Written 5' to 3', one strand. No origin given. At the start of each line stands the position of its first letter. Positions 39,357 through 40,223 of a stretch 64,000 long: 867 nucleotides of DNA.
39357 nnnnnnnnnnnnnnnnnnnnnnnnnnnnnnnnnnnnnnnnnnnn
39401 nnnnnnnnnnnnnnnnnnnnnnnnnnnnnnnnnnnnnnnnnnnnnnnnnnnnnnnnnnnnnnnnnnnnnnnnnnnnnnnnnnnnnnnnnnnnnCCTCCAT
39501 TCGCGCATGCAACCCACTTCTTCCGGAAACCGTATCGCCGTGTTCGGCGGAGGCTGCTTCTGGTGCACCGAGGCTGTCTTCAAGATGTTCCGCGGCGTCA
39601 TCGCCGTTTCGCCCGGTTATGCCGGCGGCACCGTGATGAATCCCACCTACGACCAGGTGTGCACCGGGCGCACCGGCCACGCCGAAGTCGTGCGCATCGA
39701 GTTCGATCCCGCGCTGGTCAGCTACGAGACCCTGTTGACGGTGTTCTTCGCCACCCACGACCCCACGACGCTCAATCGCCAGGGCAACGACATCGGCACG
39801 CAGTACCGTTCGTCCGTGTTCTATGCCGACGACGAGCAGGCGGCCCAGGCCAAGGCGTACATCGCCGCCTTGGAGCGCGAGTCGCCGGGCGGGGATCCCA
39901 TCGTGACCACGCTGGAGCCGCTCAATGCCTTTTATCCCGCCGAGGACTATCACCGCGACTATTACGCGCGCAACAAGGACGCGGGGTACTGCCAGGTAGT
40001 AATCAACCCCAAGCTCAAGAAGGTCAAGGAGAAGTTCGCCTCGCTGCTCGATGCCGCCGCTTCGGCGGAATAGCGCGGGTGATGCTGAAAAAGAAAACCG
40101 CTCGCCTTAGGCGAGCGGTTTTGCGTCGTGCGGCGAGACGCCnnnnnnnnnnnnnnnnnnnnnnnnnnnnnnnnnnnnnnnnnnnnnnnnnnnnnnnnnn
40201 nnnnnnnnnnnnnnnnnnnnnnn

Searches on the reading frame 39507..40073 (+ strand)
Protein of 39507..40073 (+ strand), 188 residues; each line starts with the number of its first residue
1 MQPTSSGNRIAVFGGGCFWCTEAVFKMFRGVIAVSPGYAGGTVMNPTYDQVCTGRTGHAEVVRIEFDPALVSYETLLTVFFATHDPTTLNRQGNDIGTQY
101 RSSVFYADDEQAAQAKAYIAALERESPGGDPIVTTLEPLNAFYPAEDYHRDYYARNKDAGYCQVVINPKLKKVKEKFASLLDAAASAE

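Call 86: search_protein_families(library=pfam, proteins=[window:39507-40073:+], max_evalue=0.001)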
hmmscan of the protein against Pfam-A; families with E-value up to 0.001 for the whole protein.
window:39507-40073:+ (188 aa): 1 family
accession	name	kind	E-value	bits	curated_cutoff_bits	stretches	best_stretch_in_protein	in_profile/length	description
PF01625.27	PMSR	-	7.3e-65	218.3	23.7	1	11-163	2-153/153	Peptide methionine sulfoxide reductase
